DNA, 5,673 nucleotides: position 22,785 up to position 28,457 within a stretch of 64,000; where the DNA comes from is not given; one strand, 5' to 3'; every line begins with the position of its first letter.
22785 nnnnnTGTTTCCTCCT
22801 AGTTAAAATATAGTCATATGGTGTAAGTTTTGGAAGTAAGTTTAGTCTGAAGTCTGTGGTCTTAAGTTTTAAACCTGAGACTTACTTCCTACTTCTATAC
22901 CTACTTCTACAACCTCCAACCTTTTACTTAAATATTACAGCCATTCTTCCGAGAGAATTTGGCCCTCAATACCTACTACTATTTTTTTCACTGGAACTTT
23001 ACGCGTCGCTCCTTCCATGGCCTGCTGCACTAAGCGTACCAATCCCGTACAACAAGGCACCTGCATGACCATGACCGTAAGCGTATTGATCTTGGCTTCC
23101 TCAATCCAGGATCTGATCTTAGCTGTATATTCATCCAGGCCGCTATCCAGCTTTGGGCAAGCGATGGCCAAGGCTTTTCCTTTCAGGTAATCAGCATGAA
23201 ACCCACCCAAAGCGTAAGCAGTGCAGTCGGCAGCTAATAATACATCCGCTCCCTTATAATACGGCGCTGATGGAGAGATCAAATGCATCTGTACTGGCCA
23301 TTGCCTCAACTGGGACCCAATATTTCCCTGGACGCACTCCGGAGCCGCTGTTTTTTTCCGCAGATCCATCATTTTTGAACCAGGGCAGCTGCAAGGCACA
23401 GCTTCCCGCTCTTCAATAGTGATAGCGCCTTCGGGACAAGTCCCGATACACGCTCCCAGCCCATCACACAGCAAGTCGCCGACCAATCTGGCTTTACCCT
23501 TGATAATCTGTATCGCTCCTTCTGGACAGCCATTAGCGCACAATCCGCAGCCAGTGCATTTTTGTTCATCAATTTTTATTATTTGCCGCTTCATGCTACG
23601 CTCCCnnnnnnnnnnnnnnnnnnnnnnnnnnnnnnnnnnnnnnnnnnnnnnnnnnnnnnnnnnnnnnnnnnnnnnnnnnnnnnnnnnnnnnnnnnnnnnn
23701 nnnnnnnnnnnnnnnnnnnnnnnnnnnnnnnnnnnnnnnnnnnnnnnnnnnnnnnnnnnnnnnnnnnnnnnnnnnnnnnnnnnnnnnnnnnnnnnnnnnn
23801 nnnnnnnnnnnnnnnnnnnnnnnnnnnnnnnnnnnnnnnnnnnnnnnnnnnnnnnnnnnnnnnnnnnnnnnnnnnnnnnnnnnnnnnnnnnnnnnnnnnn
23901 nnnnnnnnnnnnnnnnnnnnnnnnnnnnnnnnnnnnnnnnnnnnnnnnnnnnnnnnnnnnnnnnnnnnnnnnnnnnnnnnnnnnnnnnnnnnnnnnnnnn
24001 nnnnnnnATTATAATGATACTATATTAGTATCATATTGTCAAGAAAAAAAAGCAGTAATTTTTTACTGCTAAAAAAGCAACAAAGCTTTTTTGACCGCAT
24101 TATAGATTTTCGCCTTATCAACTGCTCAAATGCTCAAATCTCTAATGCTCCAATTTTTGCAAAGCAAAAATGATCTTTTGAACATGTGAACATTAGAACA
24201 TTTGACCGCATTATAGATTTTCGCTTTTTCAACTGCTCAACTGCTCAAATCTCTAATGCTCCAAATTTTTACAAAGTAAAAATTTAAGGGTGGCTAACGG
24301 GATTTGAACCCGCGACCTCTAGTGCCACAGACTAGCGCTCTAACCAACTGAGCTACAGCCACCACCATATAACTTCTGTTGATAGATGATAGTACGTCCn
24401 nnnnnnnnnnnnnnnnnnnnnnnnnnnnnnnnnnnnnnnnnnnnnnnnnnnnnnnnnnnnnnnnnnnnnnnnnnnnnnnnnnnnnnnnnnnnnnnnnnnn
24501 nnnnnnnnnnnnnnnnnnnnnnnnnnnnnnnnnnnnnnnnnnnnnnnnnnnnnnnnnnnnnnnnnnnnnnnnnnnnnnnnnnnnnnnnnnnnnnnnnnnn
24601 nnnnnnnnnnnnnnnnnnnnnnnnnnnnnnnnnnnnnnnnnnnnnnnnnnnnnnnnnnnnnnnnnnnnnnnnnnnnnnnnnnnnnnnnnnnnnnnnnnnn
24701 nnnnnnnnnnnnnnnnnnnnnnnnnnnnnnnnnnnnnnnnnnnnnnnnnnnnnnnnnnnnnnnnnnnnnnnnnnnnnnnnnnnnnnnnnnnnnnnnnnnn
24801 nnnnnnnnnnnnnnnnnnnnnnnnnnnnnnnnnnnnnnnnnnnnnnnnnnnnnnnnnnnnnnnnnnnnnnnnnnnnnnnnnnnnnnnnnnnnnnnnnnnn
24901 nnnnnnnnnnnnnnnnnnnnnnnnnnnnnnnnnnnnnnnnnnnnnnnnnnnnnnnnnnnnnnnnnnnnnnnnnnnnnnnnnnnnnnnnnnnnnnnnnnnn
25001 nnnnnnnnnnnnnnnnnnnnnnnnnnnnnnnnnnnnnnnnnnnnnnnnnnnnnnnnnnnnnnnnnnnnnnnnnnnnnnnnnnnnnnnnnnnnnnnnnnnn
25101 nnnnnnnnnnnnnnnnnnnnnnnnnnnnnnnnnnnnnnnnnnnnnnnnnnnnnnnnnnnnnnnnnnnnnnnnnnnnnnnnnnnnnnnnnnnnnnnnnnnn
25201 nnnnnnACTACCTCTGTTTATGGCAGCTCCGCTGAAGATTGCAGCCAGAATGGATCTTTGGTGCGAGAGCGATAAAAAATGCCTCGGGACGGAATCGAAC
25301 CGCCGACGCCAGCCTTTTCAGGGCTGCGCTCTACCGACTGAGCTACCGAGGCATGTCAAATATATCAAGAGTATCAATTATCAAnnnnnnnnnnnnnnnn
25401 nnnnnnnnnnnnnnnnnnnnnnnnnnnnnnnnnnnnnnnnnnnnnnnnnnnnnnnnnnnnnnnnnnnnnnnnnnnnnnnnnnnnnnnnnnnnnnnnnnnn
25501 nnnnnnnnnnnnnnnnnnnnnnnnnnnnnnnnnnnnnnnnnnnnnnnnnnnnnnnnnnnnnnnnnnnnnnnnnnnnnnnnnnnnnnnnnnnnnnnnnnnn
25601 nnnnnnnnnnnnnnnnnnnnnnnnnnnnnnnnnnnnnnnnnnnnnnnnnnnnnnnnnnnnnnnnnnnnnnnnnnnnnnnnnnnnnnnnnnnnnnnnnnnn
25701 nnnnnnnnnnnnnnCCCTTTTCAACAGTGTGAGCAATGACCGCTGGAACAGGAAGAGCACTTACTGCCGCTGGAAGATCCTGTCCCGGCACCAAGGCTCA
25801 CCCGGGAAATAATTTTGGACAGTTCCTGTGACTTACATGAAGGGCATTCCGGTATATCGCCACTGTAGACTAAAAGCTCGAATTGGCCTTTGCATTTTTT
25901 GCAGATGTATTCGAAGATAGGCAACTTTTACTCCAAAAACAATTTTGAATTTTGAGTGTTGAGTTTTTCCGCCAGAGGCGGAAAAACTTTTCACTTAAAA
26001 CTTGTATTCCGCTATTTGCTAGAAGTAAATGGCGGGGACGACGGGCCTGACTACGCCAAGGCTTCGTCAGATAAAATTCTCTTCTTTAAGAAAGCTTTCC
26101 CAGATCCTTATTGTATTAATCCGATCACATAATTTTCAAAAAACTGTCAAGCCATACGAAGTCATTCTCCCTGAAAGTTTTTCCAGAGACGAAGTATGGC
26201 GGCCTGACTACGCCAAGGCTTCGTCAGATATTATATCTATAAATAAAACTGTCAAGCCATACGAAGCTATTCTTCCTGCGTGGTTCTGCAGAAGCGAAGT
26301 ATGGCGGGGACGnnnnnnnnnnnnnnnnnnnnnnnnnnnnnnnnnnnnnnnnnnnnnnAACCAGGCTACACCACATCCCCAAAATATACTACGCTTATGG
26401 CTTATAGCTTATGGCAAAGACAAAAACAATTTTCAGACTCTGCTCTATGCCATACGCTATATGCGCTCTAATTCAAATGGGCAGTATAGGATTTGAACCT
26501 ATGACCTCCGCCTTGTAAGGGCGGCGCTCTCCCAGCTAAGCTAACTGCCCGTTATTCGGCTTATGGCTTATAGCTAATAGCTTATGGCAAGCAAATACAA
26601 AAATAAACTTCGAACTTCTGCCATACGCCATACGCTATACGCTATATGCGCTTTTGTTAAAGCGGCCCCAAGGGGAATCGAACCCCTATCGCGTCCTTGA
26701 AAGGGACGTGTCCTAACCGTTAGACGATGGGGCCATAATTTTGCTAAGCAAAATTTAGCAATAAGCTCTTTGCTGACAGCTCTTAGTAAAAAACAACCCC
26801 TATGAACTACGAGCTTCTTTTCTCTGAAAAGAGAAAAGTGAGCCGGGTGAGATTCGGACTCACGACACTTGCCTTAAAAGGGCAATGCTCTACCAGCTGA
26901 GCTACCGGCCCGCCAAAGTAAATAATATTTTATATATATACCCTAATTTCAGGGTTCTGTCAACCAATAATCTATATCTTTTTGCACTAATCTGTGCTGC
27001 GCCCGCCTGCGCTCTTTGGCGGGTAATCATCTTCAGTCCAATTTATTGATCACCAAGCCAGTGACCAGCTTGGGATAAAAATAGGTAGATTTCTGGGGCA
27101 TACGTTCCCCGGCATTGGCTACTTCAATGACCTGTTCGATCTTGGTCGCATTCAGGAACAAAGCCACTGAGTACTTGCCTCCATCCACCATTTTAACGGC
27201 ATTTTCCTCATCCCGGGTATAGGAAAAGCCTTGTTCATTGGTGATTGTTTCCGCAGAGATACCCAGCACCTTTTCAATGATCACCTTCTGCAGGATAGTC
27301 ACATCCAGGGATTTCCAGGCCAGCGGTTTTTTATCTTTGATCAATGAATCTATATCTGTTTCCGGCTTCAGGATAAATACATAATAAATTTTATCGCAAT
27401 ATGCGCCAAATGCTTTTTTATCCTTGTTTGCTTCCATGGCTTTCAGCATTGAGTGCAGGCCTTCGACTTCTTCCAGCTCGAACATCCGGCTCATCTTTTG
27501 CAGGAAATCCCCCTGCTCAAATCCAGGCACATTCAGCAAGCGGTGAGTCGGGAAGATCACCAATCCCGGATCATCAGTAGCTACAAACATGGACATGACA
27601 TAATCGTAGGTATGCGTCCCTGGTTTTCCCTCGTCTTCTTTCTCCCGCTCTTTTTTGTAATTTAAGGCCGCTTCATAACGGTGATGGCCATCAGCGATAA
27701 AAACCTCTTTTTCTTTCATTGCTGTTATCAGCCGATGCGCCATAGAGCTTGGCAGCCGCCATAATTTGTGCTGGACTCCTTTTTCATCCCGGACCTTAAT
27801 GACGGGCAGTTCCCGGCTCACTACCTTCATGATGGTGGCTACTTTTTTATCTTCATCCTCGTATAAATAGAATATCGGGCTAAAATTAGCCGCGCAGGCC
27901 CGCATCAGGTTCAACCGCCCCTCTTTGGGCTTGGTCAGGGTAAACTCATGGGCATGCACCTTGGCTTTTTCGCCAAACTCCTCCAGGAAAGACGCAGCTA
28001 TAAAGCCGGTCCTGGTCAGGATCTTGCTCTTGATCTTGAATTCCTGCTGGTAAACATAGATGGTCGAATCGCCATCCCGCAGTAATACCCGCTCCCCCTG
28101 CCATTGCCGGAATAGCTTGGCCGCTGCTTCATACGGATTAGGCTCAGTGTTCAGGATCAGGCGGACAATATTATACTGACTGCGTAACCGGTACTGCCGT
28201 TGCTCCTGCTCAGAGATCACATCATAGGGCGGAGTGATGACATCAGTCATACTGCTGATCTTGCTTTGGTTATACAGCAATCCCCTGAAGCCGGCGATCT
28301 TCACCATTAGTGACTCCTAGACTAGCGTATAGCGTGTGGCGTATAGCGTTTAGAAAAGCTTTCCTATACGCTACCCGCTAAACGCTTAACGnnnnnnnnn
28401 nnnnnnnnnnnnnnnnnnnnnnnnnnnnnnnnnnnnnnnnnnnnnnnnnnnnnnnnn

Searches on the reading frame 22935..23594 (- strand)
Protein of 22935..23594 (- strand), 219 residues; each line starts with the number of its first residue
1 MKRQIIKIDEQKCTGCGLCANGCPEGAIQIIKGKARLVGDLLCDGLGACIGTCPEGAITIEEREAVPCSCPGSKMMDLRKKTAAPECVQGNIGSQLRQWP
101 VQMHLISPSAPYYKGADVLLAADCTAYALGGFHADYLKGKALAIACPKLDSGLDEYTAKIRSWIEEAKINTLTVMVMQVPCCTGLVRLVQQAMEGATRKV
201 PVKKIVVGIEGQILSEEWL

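Call 16: search_protein_families(library=pfam, proteins=[window:22935-23594:-], max_evalue=0.01)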
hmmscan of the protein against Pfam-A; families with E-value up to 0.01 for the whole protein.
window:22935-23594:- (219 aa): 12 families
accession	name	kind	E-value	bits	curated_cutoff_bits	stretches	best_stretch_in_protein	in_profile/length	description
PF00037.32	Fer4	-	6.9e-11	41.9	21.1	2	6-29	1-24/24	4Fe-4S binding domain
PF13237.11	Fer4_10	-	4e-09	36.7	25.5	1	6-54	2-53/53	4Fe-4S dicluster domain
PF12837.12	Fer4_6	-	1.1e-08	35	25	1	5-28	1-24/24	4Fe-4S binding domain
PF12838.12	Fer4_7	-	1.1e-07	32.7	27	1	4-27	29-52/52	4Fe-4S dicluster domain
PF14697.11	Fer4_21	-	1.5e-07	31.8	35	1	7-59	2-58/59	4Fe-4S dicluster domain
PF13187.11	Fer4_9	-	2.3e-07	31.2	27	1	12-58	1-52/52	4Fe-4S dicluster domain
PF12797.12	Fer4_2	-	7.1e-06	26.1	24.5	1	6-25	3-22/22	4Fe-4S binding domain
PF25160.1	LdpA_Fe-S-bd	-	4.8e-05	23.5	27.6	1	8-30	23-45/49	LdpA Fe-S cluster-binding domain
PF12800.12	Fer4_4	-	0.00051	20.6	24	1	11-26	2-17/17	4Fe-4S binding domain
PF13484.11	Fer4_16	-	0.00056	21.1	30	0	12-29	1-18/66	4Fe-4S double cluster binding domain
PF13459.11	Fer4_15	-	0.00096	20.2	22.4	1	6-38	1-33/66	4Fe-4S single cluster domain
PF12798.12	Fer4_3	-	0.0013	19.8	27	0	13-27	1-15/15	4Fe-4S binding domain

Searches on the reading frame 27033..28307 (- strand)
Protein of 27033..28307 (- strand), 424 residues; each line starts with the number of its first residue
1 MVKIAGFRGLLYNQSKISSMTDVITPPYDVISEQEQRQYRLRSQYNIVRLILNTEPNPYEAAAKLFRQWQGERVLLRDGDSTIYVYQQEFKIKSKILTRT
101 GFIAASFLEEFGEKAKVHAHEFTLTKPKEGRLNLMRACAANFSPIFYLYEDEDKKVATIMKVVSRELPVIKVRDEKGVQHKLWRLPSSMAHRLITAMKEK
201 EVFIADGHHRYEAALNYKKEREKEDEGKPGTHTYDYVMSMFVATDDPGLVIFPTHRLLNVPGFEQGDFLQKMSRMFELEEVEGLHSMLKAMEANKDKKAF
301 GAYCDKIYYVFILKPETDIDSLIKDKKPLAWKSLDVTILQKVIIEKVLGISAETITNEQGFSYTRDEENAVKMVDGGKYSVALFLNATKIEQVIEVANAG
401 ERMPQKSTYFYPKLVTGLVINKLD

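Call 12: search_protein_families(library=ncbifam, proteins=[window:27033-28307:-], max_evalue=0.00001)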
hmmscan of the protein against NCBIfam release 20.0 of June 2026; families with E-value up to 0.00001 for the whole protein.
window:27033-28307:- (424 aa): 0 families

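Call 16: search_protein_families(library=pfam, proteins=[window:27033-28307:-], max_evalue=0.01)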
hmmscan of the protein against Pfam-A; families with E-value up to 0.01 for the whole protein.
window:27033-28307:- (424 aa): 1 family
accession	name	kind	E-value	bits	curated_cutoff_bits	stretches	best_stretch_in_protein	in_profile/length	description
PF06245.16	DUF1015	-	7.4e-82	275.3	25.8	1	4-337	1-325/325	Protein of unknown function (DUF1015)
